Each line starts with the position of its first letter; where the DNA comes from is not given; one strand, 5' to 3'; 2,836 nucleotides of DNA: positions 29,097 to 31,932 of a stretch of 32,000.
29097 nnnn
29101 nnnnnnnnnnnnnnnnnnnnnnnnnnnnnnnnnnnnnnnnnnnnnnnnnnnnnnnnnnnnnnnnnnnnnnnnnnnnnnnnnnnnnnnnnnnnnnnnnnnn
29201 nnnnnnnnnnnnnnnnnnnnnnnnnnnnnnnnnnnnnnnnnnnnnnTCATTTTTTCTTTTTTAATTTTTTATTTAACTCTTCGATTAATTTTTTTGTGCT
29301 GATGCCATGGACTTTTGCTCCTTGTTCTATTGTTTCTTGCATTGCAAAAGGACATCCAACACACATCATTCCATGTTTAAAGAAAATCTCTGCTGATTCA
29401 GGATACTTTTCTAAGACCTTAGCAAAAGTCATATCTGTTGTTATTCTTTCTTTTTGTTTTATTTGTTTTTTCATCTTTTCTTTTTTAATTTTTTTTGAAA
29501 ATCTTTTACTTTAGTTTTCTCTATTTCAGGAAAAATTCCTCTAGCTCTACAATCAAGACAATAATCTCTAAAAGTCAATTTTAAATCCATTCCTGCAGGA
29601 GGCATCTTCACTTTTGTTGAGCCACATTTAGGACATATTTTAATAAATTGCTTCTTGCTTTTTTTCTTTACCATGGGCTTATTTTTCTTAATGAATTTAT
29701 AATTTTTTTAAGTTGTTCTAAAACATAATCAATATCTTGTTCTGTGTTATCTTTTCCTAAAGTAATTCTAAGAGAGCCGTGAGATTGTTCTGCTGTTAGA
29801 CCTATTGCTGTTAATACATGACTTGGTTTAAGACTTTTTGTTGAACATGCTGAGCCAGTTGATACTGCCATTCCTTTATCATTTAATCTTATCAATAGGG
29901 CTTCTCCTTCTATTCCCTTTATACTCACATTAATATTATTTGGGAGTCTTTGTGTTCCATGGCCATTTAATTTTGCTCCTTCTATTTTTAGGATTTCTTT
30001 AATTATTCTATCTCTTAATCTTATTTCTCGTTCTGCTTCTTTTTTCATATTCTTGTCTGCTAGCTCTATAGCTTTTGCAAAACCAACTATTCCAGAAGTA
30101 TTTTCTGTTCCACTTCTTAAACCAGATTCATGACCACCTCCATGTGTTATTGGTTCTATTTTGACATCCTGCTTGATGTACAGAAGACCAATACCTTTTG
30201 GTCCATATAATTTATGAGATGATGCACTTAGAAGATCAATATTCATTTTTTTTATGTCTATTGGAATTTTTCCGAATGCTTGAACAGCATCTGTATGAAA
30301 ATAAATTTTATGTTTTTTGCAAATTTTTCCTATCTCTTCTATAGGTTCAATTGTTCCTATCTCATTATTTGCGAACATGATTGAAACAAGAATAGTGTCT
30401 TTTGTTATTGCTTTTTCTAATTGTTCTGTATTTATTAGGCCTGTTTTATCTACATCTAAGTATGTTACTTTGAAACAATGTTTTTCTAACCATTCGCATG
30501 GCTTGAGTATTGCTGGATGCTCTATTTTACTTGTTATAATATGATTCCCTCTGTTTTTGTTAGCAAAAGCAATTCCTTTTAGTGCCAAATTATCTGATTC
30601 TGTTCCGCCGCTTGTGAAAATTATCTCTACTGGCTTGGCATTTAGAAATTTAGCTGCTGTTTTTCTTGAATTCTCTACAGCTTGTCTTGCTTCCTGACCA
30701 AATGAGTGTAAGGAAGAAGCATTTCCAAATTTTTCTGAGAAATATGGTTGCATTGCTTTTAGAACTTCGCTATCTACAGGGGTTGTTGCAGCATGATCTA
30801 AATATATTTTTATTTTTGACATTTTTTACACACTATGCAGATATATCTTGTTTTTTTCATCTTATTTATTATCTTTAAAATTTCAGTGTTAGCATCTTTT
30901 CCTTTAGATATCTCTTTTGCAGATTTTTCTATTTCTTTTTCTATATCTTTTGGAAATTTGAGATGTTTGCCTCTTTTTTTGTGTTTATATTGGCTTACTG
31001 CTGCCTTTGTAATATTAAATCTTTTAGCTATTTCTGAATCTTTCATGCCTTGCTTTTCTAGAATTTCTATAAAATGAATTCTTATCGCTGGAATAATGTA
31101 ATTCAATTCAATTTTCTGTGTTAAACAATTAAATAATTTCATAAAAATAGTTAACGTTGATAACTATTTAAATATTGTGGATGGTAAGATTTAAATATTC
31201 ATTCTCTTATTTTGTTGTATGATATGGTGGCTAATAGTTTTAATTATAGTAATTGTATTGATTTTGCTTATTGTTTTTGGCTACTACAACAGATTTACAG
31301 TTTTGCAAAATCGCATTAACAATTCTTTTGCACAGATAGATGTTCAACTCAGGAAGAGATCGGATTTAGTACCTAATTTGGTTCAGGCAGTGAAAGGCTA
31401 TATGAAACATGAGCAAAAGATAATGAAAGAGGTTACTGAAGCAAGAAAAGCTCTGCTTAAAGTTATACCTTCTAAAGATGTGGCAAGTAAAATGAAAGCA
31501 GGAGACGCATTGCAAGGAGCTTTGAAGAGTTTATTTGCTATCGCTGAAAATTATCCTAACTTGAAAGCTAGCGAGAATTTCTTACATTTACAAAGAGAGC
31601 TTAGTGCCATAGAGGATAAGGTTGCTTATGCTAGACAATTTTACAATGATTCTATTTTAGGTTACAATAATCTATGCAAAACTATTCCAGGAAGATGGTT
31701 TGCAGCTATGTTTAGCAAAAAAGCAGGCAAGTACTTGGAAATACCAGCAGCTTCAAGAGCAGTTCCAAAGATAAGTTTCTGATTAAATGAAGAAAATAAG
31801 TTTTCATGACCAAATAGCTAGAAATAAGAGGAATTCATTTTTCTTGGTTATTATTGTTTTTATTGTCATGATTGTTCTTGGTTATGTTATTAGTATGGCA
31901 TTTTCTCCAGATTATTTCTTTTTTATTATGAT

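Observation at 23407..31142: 7.7-kb, 15-gene spacer-less array fusing Fe-S assembly, tRNA thiolation and a transmembrane thiol-reductant relay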

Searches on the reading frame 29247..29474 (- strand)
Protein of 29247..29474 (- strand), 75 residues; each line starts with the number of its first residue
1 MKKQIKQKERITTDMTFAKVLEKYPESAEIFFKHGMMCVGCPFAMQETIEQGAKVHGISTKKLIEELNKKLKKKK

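Call 3: search_protein_families(library=pfam, max_evalue=0.01, proteins=[window:29247-29474:-])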
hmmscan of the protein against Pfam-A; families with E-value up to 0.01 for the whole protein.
window:29247-29474:- (75 aa): 1 family
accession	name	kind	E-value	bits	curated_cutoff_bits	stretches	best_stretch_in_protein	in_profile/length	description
PF08984.16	DUF1858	-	1.5e-18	67.1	32.2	1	11-64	1-59/59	Domain of unknown function (DUF1858)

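Call 5: search_protein_families(library=ncbifam, max_evalue=0.1, proteins=[window:29247-29474:-])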
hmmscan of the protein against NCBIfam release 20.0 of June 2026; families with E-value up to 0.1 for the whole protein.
window:29247-29474:- (75 aa): 7 families
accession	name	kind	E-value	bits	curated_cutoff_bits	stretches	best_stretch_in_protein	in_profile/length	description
TIGR03980.1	prismane_assoc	subfamily_domain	9.1e-25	86.5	44.95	1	11-68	1-58/58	hybrid cluster protein-associated redox disulfide domain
NF009777.0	PRK13276.1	equivalog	0.0037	17.1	259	1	11-69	2-58/224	iron-sulfur cluster repair di-iron protein ScdA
TIGR04077.1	expor_sig_YdyF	subfamily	0.0056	16.6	35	1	1-28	1-27/49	epipeptide YydF family RiPP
NF052377.1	lmo1851_S41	exception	0.019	13.7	725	1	6-74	388-456/468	lmo1851 family serine protease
NF011267.0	PRK14674.1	equivalog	0.035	14.2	232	1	5-52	71-115/133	hypothetical protein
NF047853.1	tRm6a37MtseTrmN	equivalog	0.042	13.6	350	1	5-65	135-192/244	tRNA(1)(Val) (adenine(37)-N(6))-methyltransferase TrmN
NF006085.0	PRK08233.1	equivalog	0.057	13.2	198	1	16-74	20-78/184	hypothetical protein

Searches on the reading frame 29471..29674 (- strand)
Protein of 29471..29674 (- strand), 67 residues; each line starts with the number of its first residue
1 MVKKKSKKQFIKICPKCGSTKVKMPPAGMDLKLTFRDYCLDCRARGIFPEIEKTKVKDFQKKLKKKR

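Call 3: search_protein_families(library=pfam, max_evalue=0.01, proteins=[window:29471-29674:-])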
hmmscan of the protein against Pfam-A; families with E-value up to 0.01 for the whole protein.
window:29471-29674:- (67 aa): 0 families

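Call 5: search_protein_families(library=ncbifam, max_evalue=0.1, proteins=[window:29471-29674:-])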
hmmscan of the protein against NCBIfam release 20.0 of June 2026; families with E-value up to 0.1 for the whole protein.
window:29471-29674:- (67 aa): 2 families
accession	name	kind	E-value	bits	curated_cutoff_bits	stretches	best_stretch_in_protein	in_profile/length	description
TIGR03655.1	anti_R_Lar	subfamily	0.0017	18.6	39.6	1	12-53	2-45/55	Lar family restriction alleviation protein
NF047912.1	ECs_2282_CxxC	subfamily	0.0064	16.4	37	1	14-64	5-55/60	ECs_2282 family putative zinc-binding protein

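Call 7: search_protein_families(library=pfam, max_evalue=10, proteins=[window:29471-29674:-])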
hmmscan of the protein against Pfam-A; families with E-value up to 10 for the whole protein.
window:29471-29674:- (67 aa): 5 families
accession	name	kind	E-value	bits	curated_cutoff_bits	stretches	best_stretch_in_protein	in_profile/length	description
PF08792.16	A2L_zn_ribbon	-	0.02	15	22.9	1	7-21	17-31/33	A2L zinc ribbon domain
PF19101.5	DUF5788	-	0.021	14.9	25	1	31-67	33-69/131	Family of unknown function (DUF5788)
PF14354.12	Lar_restr_allev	-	0.027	15.1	28.6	1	11-50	3-34/58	Restriction alleviation protein Lar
PF09723.15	Zn_ribbon_8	-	0.057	13.9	34.4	1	7-23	23-38/41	Zinc ribbon domain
PF23451.1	Zn_ribbon_PaaD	-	0.24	11.5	27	1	9-24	13-27/53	PaaD zinc beta ribbon domain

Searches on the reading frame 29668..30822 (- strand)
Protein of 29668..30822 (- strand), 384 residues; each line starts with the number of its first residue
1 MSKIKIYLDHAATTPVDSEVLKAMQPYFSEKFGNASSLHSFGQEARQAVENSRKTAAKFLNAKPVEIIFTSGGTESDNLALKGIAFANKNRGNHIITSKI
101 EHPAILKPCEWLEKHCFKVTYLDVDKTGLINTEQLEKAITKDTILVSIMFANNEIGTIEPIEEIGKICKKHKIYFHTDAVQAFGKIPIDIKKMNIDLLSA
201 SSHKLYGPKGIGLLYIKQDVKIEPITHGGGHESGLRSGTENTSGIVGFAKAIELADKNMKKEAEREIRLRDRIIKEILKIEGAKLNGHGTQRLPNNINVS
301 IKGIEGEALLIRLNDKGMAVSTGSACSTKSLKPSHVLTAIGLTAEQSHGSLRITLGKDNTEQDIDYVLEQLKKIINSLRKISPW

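Call 3: search_protein_families(library=pfam, max_evalue=0.01, proteins=[window:29668-30822:-])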
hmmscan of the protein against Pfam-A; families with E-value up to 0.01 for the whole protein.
window:29668-30822:- (384 aa): 4 families
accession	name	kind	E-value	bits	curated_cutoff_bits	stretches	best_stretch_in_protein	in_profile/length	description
PF00266.25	Aminotran_5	-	1.3e-95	321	21.5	1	6-367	1-371/371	Aminotransferase class-V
PF01041.23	DegT_DnrJ_EryC1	-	6.8e-11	42.4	19.8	1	57-184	34-151/360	DegT/DnrJ/EryC1/StrS aminotransferase family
PF01212.27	Beta_elim_lyase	-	2.1e-05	24.4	27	1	66-180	49-170/288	Beta-eliminating lyase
PF00282.25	Pyridoxal_deC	-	0.00016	21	27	1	117-182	167-238/375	Pyridoxal-dependent decarboxylase conserved domain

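Call 5: search_protein_families(library=ncbifam, max_evalue=0.1, proteins=[window:29668-30822:-])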
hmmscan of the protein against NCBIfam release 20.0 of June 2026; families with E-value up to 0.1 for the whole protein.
window:29668-30822:- (384 aa): 52 families (the best 25 are shown)
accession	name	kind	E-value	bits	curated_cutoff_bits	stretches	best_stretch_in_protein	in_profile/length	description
TIGR03402.1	FeS_nifS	equivalog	1.2e-171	570.6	530.75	1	6-383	1-378/379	cysteine desulfurase NifS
NF010611.0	PRK14012.1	equivalog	7.9e-144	479.5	548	1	3-383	4-387/406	IscS subfamily cysteine desulfurase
TIGR02006.1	IscS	equivalog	1e-143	479.2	643.2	1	3-383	2-383/402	IscS subfamily cysteine desulfurase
TIGR03235.1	DNA_S_dndA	equivalog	5.4e-133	443.7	480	1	7-354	1-352/353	cysteine desulfurase DndA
TIGR03403.1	nifS_epsilon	equivalog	1.9e-121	405.5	587.7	1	6-382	1-380/382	NifS family cysteine desulfurase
NF002806.0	PRK02948.1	subfamily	2.6e-112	375.6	304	1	6-378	2-375/381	IscS subfamily cysteine desulfurase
TIGR01979.1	sufS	subfamily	1.5e-60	205.2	475.1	1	6-377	20-401/403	SufS family cysteine desulfurase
TIGR01977.1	am_tr_V_EF2568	hypoth_equivalog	8.8e-59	199.4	377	1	6-374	1-376/376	cysteine desulfurase family protein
NF041166.1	f2_encap_cargo1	exception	2.7e-44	152.3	800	1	6-374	247-623/623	family 2A encapsulin nanocompartment cargo protein cysteine desulfurase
NF040779.1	Sec_lyase_SclA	exception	2e-42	145.4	525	1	6-375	1-377/378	selenocysteine lyase SclA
NF006791.0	PRK09295.1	equivalog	1.7e-37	129.5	661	1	6-374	25-401/406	cysteine desulfurase SufS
NF008126.0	PRK10874.1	equivalog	2.5e-37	128.9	607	1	3-378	18-399/401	cysteine desulfurase CsdA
TIGR03392.1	FeS_syn_CsdA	equivalog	8e-36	124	493.6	1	3-377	15-395/398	cysteine desulfurase CsdA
TIGR01976.1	am_tr_V_VC1184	hypoth_equivalog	9.5e-32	110.8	352.35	1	5-371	19-401/401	cysteine desulfurase-like protein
TIGR03812.1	tyr_de_CO2_Arch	equivalog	2.4e-14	53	299.4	1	54-190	66-200/375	tyrosine decarboxylase MfnA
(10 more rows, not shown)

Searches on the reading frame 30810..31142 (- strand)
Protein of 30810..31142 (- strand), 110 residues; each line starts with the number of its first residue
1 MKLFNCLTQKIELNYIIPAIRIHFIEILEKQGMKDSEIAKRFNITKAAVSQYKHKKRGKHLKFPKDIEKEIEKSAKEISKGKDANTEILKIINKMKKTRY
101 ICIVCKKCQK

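Call 3: search_protein_families(library=pfam, max_evalue=0.01, proteins=[window:30810-31142:-])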
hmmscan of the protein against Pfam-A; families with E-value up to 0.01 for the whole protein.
window:30810-31142:- (110 aa): 3 families
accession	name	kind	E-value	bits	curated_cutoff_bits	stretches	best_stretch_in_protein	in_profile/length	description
PF13384.12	HTH_23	-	0.00091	19.4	24.6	1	20-55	6-40/50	Homeodomain-like domain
PF02796.21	HTH_7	-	0.0012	19.3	23.8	1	28-55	17-44/45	Helix-turn-helix domain of resolvase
PF01381.28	HTH_3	-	0.0038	17.7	23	1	26-53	3-30/55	Helix-turn-helix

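Call 5: search_protein_families(library=ncbifam, max_evalue=0.1, proteins=[window:30810-31142:-])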
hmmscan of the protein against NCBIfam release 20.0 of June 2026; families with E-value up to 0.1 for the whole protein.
window:30810-31142:- (110 aa): 7 families
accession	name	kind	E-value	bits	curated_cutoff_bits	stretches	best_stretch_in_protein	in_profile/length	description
NF033789.1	repress_SdpR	subfamily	0.00017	21.4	100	1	20-51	9-40/79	autorepressor SdpR family transcription factor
NF052532.1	TransRegPagRBaca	equivalog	0.015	15.4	170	1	18-65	26-74/99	transcriptional repressor PagR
TIGR02937.1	sigma70-ECF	superfamily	0.019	14.6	42.9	1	30-59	131-160/165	sigma-70 family RNA polymerase sigma factor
TIGR02985.1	Sig70_bacteroi1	subfamily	0.029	14.6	126.4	0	29-54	127-152/162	RNA polymerase sigma-70 factor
NF033788.1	HTH_metalloreg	subfamily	0.04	13.7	55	1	20-51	12-44/77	metalloregulator ArsR/SmtB family transcription factor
NF033546.1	transpos_IS21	equivalog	0.073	12.6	160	1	28-91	4-63/294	IS21 family transposase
NF010465.0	PRK13890.1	equivalog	0.078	13.1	96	1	25-99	11-85/121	conjugal transfer protein TrbA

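Call 46: find_homologous_proteins(query=window:30810-31142:-, max_evalue=0.001)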
Query window:30810-31142:- (110 aa): 137 proteins with E <= 0.001 among 143 candidates; the best 120 are listed.
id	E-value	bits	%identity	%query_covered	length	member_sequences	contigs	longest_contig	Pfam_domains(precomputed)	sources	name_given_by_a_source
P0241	7.5e-63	227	100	100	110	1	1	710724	-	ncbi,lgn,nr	ncbi:MAG: hypothetical protein IB618_04225 [Candidatus Pacearchaeota archaeon]|nr:MAG: hypothetical 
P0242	1.3e-44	169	74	99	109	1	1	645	-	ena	-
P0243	1.6e-43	165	71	98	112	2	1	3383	-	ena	-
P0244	4.9e-43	163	75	96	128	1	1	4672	-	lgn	-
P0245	9.1e-43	163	73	96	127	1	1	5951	-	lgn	-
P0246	1.4e-42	162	73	95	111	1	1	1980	-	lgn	-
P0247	4.1e-42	160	77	95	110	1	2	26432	-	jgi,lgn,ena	-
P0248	4.3e-42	160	75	96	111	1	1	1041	-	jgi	jgi:predicted transcriptional regulator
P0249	4.7e-42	160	71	96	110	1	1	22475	-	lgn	-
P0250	6.0e-42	160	72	97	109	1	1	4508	PF01022.27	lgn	-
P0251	7.8e-42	160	70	96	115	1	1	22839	-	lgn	-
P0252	1.1e-41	159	69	98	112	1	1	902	-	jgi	-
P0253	1.4e-41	159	74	96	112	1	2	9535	PF01381.29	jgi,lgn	jgi:predicted transcriptional regulator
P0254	1.6e-41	159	73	96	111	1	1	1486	-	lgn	-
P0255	1.6e-41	159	71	96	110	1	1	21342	-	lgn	-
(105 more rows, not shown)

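Call 55: predict_structure(alignment_id=A3)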
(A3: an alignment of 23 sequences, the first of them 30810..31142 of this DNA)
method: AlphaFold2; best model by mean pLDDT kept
length: 110 residues; sequences in the alignment: 23
mean_pLDDT: 85.9   pTM: 0.78
mean pLDDT of the five models: 85.9, 85.0, 83.5, 83.2, 82.9
residues with pLDDT >= 90: 68; 70-90: 31; 50-70: 7; < 50: 4
segments of 3 or more residues with pLDDT < 50: 1-3
pLDDT, mean of each block of 10 residues (from residue 1): 58 89 94 94 93 85 90 94 93 87 67
secondary structure, 60 per line:
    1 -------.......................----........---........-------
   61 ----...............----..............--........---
elements in order: H8-30 H35-42 H46-53 H65-79 H84-97 H100-107

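Call 57: fold_search(model_id=the predicted structure, library=pdb)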
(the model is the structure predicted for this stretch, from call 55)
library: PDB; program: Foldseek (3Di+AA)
matches with E <= 10: 382; with E <= 0.001: 0
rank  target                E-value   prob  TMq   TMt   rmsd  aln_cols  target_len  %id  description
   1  6rnz_A                9.5e-01  0.57  0.30  0.48   7.4        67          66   12  Crystal structure of the N-terminal HTH DNA-binding domain of the essential repressor DdrO from radiation-resistant De (released 2019-10-09)
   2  8tac_B                1.2e+00  0.66  0.31  0.49   5.9        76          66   17  Designed DNA binding protein (released 2024-08-28)
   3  3clc_B                1.2e+00  0.35  0.32  0.42   8.6        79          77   14  Crystal Structure of the Restriction-Modification Controller Protein C.Esp1396I Tetramer in Complex with its Natural 3 (released 2008-07-29)
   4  4ivz_E                1.6e+00  0.38  0.34  0.45   8.5        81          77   11  A Y37F mutant of C.Esp1396I bound to its highest affinity operator site OM (released 2014-01-29)
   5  8dtq_B                1.6e+00  0.35  0.35  0.42   9.1        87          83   14  Crystal Structure of Staphylococcus aureus pSK41 Cop (released 2023-08-02)
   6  4i6u_C                1.6e+00  0.25  0.31  0.42   8.8        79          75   14  Crystal Structure of a Y37F mutant of the Restriction-Modification Controller Protein C.Esp1396I (released 2013-11-13)
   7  3op9                  1.6e+00  0.14  0.29  0.30  14.7       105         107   17  Crystal structure of transcriptional regulator from Listeria innocua (released 2010-09-15)
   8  3zib_B                1.6e+00  0.13  0.27  0.31   7.2        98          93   11  Rap2a protein (SMA2265) from Serratia marcescens (released 2013-06-19)
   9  4i8t_B                1.7e+00  0.38  0.35  0.47   8.1        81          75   12  C.Esp1396I bound to a 19 base pair DNA duplex (released 2013-09-11)
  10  3ufd_F                1.7e+00  0.28  0.33  0.44   8.9        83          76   16  C.Esp1396I bound to its highest affinity operator site OM (released 2012-07-11)
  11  4i6u_B                1.7e+00  0.25  0.31  0.41   8.8        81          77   14  Crystal Structure of a Y37F mutant of the Restriction-Modification Controller Protein C.Esp1396I (released 2013-11-13)
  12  1k78_A                1.8e+00  0.11  0.29  0.26  20.5       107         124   16  Pax5(1-149)+Ets-1(331-440)+DNA (released 2002-01-04)
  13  3f6w_B                1.9e+00  0.23  0.33  0.40   8.1        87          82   20  XRE-family like protein from Pseudomonas syringae pv. tomato str. DC3000 (released 2008-12-02)
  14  3g5g_B                2.0e+00  0.25  0.31  0.40   8.5        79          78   13  Crystal Structure of the Wild-Type Restriction-Modification Controller Protein C.Esp1396I (released 2009-08-25)
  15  5woq_B                2.0e+00  0.25  0.33  0.39   8.8        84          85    8  Crystal structure of an XRE family protein transcriptional regulator from Mycobacterium smegmatis (released 2017-08-16)
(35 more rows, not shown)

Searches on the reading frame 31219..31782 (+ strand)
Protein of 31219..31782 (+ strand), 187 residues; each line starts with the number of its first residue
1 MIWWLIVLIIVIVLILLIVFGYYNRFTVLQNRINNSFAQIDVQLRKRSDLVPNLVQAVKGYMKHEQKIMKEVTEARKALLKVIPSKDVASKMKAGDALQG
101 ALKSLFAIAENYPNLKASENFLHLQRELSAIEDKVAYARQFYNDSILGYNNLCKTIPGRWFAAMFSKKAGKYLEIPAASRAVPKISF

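Call 4: search_protein_families(library=pfam, max_evalue=0.01, proteins=[window:31219-31782:+])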
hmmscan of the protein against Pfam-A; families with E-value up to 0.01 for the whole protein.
window:31219-31782:+ (187 aa): 2 families
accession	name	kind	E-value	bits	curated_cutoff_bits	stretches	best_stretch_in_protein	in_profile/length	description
PF04011.17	LemA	-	1.5e-51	174.6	26.2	1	37-187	2-149/149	LemA family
PF05961.16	Chordopox_A13L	-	0.0013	19.4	24.1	1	1-36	1-36/69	Chordopoxvirus A13L protein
